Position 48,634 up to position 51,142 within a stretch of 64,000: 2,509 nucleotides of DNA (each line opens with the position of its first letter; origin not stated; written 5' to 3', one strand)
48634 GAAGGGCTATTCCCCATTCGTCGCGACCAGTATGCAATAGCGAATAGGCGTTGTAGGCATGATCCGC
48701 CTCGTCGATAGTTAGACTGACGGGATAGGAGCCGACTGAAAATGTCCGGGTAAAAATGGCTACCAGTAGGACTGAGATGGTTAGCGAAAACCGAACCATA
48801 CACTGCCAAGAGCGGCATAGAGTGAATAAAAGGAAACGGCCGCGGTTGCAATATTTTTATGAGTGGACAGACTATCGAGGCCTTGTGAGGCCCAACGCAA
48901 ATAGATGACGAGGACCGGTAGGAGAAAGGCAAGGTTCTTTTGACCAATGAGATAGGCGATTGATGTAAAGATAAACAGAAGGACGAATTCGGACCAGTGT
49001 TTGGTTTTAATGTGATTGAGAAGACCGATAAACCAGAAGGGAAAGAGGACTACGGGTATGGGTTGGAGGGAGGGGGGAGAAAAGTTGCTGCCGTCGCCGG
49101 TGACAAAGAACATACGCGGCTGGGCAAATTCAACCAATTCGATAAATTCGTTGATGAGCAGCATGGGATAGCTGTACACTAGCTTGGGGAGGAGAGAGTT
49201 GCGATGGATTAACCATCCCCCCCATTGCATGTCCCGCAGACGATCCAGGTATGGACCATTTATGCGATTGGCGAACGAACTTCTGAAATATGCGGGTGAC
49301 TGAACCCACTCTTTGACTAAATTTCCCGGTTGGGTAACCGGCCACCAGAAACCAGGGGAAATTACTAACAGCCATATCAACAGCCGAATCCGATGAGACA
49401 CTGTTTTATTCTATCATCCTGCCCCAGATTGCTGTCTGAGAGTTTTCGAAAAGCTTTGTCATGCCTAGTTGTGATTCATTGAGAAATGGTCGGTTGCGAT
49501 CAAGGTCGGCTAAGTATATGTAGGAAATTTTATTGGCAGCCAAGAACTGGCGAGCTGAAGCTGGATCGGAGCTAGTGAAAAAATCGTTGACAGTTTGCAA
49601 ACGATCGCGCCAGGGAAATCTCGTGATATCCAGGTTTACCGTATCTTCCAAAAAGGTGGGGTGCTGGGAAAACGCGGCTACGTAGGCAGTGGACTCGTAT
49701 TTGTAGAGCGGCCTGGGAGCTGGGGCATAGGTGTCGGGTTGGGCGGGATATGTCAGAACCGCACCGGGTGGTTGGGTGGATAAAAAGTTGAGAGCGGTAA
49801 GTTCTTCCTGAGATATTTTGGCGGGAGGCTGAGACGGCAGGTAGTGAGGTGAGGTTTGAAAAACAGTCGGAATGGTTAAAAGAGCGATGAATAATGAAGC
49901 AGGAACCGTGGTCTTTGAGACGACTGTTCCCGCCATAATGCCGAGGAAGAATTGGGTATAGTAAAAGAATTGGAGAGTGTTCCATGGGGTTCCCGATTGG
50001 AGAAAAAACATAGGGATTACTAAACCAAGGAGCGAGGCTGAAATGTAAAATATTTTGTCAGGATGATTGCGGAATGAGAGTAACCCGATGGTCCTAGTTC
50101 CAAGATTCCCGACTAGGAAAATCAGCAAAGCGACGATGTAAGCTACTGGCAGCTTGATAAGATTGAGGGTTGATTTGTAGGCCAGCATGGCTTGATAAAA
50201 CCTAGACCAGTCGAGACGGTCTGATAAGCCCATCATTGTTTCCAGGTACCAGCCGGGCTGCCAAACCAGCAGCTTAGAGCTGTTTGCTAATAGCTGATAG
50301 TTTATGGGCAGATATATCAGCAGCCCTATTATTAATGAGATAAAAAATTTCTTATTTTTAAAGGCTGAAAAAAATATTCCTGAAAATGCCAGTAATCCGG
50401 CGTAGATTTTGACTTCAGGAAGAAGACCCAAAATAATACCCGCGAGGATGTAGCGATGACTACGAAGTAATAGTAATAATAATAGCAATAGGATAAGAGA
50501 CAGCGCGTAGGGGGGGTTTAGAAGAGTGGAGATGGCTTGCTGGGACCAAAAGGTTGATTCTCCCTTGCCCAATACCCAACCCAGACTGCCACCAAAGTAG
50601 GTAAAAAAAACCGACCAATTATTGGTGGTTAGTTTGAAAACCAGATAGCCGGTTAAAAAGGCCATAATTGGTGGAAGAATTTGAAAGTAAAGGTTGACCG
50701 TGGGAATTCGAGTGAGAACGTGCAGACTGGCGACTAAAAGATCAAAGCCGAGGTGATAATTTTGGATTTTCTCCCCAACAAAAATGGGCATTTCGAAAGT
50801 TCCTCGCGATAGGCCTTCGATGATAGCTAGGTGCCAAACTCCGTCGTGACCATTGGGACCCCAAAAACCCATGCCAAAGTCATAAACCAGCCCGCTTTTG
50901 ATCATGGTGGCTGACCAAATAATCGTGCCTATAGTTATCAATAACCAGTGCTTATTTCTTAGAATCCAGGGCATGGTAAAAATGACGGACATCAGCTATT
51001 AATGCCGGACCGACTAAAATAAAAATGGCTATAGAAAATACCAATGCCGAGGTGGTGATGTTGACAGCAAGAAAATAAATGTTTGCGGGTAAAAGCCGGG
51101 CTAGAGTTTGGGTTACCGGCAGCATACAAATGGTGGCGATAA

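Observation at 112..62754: ~60-kb near-unidirectional glycan-assembly super-locus with pervasive start/stop overlaps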

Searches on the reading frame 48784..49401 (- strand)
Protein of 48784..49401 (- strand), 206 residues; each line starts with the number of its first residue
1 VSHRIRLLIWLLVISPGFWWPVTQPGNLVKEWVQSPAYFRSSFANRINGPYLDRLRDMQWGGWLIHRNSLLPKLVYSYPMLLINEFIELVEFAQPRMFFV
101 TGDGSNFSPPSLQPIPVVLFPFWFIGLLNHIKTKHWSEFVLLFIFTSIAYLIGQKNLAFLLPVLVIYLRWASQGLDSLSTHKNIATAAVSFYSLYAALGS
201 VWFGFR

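Call 8: search_protein_families(library=pfam, proteins=[window:48784-49401:-])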
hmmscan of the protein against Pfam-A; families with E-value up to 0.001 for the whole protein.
window:48784-49401:- (206 aa): 0 families

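Call 26: search_protein_families(library=ncbifam, max_evalue=0.01, proteins=[window:48784-49401:-])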
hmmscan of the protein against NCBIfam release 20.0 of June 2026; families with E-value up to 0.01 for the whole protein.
window:48784-49401:- (206 aa): 0 families

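Call 91: search_protein_families(library=pfam, max_evalue=1, proteins=[window:48784-49401:-])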
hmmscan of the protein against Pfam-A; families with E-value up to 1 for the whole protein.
window:48784-49401:- (206 aa): 0 families

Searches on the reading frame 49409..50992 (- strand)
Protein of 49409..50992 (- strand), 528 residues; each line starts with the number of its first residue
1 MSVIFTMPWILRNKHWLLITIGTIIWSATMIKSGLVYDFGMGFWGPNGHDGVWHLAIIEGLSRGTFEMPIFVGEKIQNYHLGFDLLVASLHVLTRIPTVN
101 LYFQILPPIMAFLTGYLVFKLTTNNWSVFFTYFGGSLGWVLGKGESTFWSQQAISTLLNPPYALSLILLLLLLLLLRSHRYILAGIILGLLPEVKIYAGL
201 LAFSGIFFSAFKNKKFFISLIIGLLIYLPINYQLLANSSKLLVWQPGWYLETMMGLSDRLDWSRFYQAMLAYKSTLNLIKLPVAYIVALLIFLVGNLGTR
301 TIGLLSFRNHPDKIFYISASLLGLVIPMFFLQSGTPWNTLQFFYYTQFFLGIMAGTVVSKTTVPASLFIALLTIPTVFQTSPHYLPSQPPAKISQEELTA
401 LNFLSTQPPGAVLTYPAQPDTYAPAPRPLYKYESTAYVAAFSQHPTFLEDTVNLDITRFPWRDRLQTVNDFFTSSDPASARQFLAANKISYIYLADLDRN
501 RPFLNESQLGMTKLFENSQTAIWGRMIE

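Call 8: search_protein_families(library=pfam, proteins=[window:49409-50992:-])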
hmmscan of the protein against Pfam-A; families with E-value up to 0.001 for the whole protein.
window:49409-50992:- (528 aa): 0 families

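Call 25: search_protein_families(library=pfam, max_evalue=5, proteins=[window:49409-50992:-])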
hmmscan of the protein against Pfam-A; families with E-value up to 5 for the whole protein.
window:49409-50992:- (528 aa): 0 families

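Call 26: search_protein_families(library=ncbifam, max_evalue=0.01, proteins=[window:49409-50992:-])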
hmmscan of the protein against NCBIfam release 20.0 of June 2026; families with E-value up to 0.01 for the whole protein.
window:49409-50992:- (528 aa): 0 families

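Call 33: find_homologous_proteins(query=window:49409-50992:-)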
Query window:49409-50992:- (528 aa): 1267 proteins with E <= 0.001 among 8000 candidates; the best 120 are listed.
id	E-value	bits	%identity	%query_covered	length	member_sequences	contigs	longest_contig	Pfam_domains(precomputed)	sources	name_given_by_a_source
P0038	3.4e-256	869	74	98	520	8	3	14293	-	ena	-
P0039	6.7e-255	865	73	98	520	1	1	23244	-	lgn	-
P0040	2.7e-246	837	72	98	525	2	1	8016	-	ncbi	-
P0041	1.6e-221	755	100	65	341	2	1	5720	-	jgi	-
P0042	5.9e-217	740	75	85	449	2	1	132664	-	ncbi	ncbi:MAG: Uncharacterized protein G01um101416_131, partial [Microgenomates group bacterium Gr01-1014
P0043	9.8e-217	739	62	98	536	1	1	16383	-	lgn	-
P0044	7.1e-203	693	65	98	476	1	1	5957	-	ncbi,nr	ncbi:hypothetical protein HYS82_00620 [Candidatus Amesbacteria bacterium]|nr:hypothetical protein [C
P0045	4.2e-192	658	57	97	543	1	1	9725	-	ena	-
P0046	4.2e-192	658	56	97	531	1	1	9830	-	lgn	-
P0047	1.4e-191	656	58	97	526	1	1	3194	-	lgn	-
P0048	5.5e-191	654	58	97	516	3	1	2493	-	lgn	-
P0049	7.4e-190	650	58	96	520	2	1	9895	-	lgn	-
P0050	7.8e-189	647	77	73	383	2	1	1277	-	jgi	-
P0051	1.5e-187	643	56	98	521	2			-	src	-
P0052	8.4e-186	637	56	98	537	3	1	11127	-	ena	-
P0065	1.5e-181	623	58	94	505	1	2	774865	-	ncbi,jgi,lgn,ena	-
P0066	2.4e-181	622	56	98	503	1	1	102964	-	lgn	-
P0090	4.9e-174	598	53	98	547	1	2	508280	-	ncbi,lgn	-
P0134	2.2e-153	530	49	97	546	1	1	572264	-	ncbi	-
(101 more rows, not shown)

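Call 38: find_encoding_contigs(protein=P0065, flank=10000, max_places=1)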
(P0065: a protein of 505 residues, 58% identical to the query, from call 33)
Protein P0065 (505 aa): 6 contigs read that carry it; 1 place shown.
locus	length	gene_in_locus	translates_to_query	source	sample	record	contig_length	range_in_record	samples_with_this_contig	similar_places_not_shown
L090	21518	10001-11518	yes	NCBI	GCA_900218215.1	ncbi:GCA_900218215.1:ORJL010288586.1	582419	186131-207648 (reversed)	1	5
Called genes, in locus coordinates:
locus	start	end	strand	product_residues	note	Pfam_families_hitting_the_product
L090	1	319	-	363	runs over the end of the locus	-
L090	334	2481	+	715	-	PF00535:Glycos_transf_2, PF10111:Glyco_tranf_2_2 (weak), PF13641:Glyco_tranf_2_3 (weak), PF13231:PMT_2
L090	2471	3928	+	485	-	PF13231:PMT_2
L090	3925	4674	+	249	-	PF00535:Glycos_transf_2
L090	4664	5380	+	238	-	PF00535:Glycos_transf_2, PF10111:Glyco_tranf_2_2, PF13641:Glyco_tranf_2_3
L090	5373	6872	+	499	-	PF02366:PMT (weak), PF13231:PMT_2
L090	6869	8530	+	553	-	PF10131:PTPS_related, PF13231:PMT_2 (weak)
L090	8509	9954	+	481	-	PF01943:Polysacc_synt, PF13440:Polysacc_synt_3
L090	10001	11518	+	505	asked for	-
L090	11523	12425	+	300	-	PF00535:Glycos_transf_2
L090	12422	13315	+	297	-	PF00535:Glycos_transf_2, PF13641:Glyco_tranf_2_3, PF13632:Glyco_trans_2_3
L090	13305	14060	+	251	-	PF00535:Glycos_transf_2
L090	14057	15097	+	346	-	PF13439:Glyco_transf_4 (weak), PF00534:Glycos_transf_1, PF13692:Glyco_trans_1_4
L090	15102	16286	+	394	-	PF09594:GT87 (weak)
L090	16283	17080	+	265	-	PF00535:Glycos_transf_2, PF13641:Glyco_tranf_2_3, PF13632:Glyco_trans_2_3 (weak)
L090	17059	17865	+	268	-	PF00535:Glycos_transf_2, PF13641:Glyco_tranf_2_3, PF13632:Glyco_trans_2_3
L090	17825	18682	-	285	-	PF00535:Glycos_transf_2, PF13641:Glyco_tranf_2_3, PF02709:Glyco_transf_7C (faint)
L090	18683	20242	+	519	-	-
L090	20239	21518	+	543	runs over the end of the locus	PF02366:PMT, PF13231:PMT_2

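Call 39: find_encoding_contigs(protein=P0066, flank=10000, max_places=1)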
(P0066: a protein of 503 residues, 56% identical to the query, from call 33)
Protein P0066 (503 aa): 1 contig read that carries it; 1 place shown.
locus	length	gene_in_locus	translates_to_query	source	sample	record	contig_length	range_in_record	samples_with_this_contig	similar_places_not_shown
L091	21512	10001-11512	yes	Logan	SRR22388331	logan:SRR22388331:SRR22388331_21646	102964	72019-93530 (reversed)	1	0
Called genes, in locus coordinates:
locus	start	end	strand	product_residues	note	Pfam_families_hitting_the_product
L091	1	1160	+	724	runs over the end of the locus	PF00535:Glycos_transf_2, PF10111:Glyco_tranf_2_2 (weak), PF13641:Glyco_tranf_2_3, PF13231:PMT_2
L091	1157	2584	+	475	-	PF13231:PMT_2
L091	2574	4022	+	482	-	PF13231:PMT_2 (weak)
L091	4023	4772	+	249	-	PF00535:Glycos_transf_2, PF10111:Glyco_tranf_2_2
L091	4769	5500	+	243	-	PF00535:Glycos_transf_2, PF10111:Glyco_tranf_2_2 (weak)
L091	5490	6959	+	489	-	PF02366:PMT, PF13231:PMT_2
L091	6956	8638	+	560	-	-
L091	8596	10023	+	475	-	PF01943:Polysacc_synt, PF13440:Polysacc_synt_3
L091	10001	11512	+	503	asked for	-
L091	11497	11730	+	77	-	-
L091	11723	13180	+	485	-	-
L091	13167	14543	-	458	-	PF13231:PMT_2 (weak)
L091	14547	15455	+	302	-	PF00535:Glycos_transf_2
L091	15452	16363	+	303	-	PF00535:Glycos_transf_2, PF13641:Glyco_tranf_2_3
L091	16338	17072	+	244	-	PF00535:Glycos_transf_2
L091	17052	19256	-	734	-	PF13231:PMT_2 (weak)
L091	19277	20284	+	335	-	PF13439:Glyco_transf_4 (faint), PF00534:Glycos_transf_1, PF13692:Glyco_trans_1_4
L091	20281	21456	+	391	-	-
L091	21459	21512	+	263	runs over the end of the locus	PF00535:Glycos_transf_2, PF13641:Glyco_tranf_2_3, PF13632:Glyco_trans_2_3 (weak)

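Call 48: predict_structure(alignment_id=A1)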
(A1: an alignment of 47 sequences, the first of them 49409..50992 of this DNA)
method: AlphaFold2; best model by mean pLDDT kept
length: 528 residues; sequences in the alignment: 47
mean_pLDDT: 92.0   pTM: 0.91
mean pLDDT of the five models: 92.0, 90.6, 90.2, 89.9, 88.6
residues with pLDDT >= 90: 404; 70-90: 104; 50-70: 19; < 50: 1
segments of 3 or more residues with pLDDT < 50: none
pLDDT, mean of each block of 10 residues (from residue 1): 65 94 91 95 91 95 95 89 97 98 96 98 96 87 78 72 97 98 98 95 97 97 95 74 92 91 96 97 97 94 86 94 96 89 95 96 94 86 87 97 97 89 91 86 95 87 95 96 97 93 94 97 85
secondary structure, 60 per line:
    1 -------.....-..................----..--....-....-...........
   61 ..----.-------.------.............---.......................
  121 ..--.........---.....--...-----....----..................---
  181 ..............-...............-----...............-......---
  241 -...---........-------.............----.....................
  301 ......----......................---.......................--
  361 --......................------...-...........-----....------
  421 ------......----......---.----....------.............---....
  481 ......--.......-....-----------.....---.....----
elements in order: H8-12 H14-31 E40-43 H45-48 H50-62 H82-94 H98-122 H125-133 H137-141 H152-155 H160-177 H181-194 H196-210 H216-230 H232-237 E242-244 H248-255 H263-275 H280-306 H311-329 E330-332 H336-358 H363-384 E391-393 H395-405 E411-414 H429-432 H437-442 H451-454 H461-473 H477-486 E489-495 H497-500 E512-516 E520-524

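Call 50: fold_search(model_id=the predicted structure, library=pdb)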
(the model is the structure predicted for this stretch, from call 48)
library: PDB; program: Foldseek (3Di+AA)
matches with E <= 10: 307; with E <= 0.001: 17
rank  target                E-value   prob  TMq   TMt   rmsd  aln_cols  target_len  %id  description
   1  7zlh_A                5.6e-07  1.00  0.41  0.35  12.9       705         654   10  Cryo-EM structure of C-mannosyltransferase CeDPY19, in apo state, bound to CMT2-Fab and anti-Fab nanobody (released 2023-01-11)
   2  9n9j_I                8.7e-07  1.00  0.50  0.39  15.1       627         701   10  Structure of a GRP94 folding intermediate engaged with a CCDC134- and FKBP11-bound secretory translocon (released 2025-11-19)
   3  6ftg_5                1.2e-06  1.00  0.49  0.42  13.6       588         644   11  Subtomogram average of OST-containing ribosome-translocon complexes from canine rough microsomal membranes (released 2018-03-21)
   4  7zli_A                1.9e-06  1.00  0.46  0.38  14.6       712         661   11  Cryo-EM structure of C-mannosyltransferase CeDPY19, in complex with Dol25-P-Man and bound to CMT2-Fab and anti-Fab nan (released 2023-01-11)
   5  7e9s_A                2.8e-06  1.00  0.44  0.29  14.9       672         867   12  Archaeal oligosaccharyltransferase AglB from Archaeoglobus fulgidus in complex with an inhibitory peptide and a dolich (released 2021-09-08)
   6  7zlg_A                2.9e-06  1.00  0.42  0.35  15.3       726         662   12  Cryo-EM structure of C-mannosyltransferase CeDPY19, in complex with acceptor peptide and bound to CMT2-Fab and anti-Fa (released 2023-01-11)
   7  8agb_A                3.8e-06  1.00  0.51  0.43  11.7       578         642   10  Structure of yeast oligosaccharylransferase complex with lipid-linked oligosaccharide bound (released 2022-12-07)
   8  7oci_F                4.7e-06  1.00  0.51  0.43  12.0       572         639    9  Cryo-EM structure of yeast Ost6p containing oligosaccharyltransferase complex (released 2022-02-16)
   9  8agc_A                5.4e-06  1.00  0.48  0.38  14.2       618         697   11  Structure of yeast oligosaccharylransferase complex with lipid-linked oligosaccharide and non-acceptor peptide bound (released 2022-12-07)
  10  3waj                  8.7e-06  1.00  0.50  0.35  12.9       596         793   13  Crystal structure of the Archaeoglobus fulgidus oligosaccharyltransferase (O29867_ARCFU) complex with Zn and sulfate (released 2013-10-30)
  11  5gmy_A                2.1e-05  1.00  0.49  0.33  13.5       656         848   13  Crystal structure of the Archaeoglobus fulgidus oligosaccharyltransferase (O29867_ARCFU) tethered with an acceptor pep (released 2017-02-01)
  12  6gxc_A                1.4e-04  1.00  0.46  0.36  15.0       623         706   11  Bacterial oligosaccharyltransferase PglB in complex with an inhibitory peptide and a reactive lipid-linked oligosaccha (released 2018-11-14)
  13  3rce_A                2.0e-04  1.00  0.47  0.38  15.1       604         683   10  Bacterial oligosaccharyltransferase PglB (released 2011-06-15)
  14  5ogl_A                2.1e-04  1.00  0.44  0.35  14.7       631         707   11  Structure of bacterial oligosaccharyltransferase PglB in complex with an acceptor peptide and an lipid-linked oligosac (released 2017-10-25)
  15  5f15                  2.3e-04  1.00  0.38  0.37  15.3       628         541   11  Crystal Structure of ArnT from Cupriavidus metallidurans bound to Undecaprenyl phosphate (released 2016-02-17)
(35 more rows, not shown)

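Call 83: find_encoding_contigs(protein=P0134, flank=10000, max_places=1)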
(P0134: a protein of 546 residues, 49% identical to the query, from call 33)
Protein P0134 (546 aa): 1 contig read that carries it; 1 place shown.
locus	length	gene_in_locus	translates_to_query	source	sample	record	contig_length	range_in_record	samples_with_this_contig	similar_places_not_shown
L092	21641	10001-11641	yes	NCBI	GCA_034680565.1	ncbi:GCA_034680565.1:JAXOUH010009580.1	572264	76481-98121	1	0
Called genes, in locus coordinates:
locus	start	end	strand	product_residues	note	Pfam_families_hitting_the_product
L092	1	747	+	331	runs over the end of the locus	PF01368:DHH, PF02272:DHHA1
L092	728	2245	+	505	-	PF13231:PMT_2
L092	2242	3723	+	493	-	PF13231:PMT_2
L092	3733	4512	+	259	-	PF03372:Exo_endo_phos (weak)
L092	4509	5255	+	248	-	PF00535:Glycos_transf_2, PF10111:Glyco_tranf_2_2 (weak), PF13641:Glyco_tranf_2_3 (weak)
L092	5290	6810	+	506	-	PF02366:PMT (weak), PF13231:PMT_2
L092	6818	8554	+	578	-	-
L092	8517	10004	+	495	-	PF01943:Polysacc_synt, PF13440:Polysacc_synt_3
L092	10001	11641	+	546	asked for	-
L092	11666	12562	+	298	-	PF00535:Glycos_transf_2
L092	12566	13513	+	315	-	PF00535:Glycos_transf_2, PF10111:Glyco_tranf_2_2 (weak), PF13641:Glyco_tranf_2_3, PF13632:Glyco_trans_2_3 (weak)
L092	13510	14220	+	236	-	PF00535:Glycos_transf_2, PF10111:Glyco_tranf_2_2 (faint)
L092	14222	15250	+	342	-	PF13439:Glyco_transf_4 (faint), PF00534:Glycos_transf_1, PF13692:Glyco_trans_1_4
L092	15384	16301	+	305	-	PF00535:Glycos_transf_2, PF10111:Glyco_tranf_2_2 (faint), PF13641:Glyco_tranf_2_3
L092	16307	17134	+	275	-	PF00535:Glycos_transf_2, PF10111:Glyco_tranf_2_2, PF13641:Glyco_tranf_2_3, PF13632:Glyco_trans_2_3 (weak)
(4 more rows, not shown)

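Call 84: find_encoding_contigs(protein=P0090, flank=10000, max_places=1)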
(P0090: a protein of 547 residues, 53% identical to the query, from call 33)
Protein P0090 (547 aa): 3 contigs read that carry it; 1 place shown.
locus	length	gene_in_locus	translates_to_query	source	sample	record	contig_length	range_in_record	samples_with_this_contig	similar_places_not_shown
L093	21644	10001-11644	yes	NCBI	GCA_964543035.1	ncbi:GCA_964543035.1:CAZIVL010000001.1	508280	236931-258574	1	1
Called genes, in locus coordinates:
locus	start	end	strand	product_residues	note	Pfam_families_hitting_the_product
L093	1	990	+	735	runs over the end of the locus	PF00535:Glycos_transf_2, PF10111:Glyco_tranf_2_2 (weak), PF13641:Glyco_tranf_2_3 (weak), PF13231:PMT_2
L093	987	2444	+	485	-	PF13231:PMT_2 (weak)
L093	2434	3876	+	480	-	-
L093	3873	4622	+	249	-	PF00535:Glycos_transf_2, PF10111:Glyco_tranf_2_2, PF13641:Glyco_tranf_2_3 (weak)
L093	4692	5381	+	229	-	PF00535:Glycos_transf_2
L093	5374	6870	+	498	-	PF02366:PMT (weak), PF13231:PMT_2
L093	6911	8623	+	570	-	-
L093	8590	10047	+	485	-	PF01943:Polysacc_synt, PF13440:Polysacc_synt_3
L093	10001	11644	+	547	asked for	-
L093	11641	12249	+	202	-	-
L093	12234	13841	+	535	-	PF02366:PMT, PF13231:PMT_2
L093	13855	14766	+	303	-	PF00535:Glycos_transf_2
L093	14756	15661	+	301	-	PF00535:Glycos_transf_2, PF13641:Glyco_tranf_2_3, PF13632:Glyco_trans_2_3 (faint)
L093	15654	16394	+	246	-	PF00535:Glycos_transf_2, PF10111:Glyco_tranf_2_2 (faint)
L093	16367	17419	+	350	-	PF00534:Glycos_transf_1, PF13692:Glyco_trans_1_4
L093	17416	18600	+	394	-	PF09594:GT87 (weak)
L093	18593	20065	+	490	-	-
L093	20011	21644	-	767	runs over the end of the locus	PF09586:YfhO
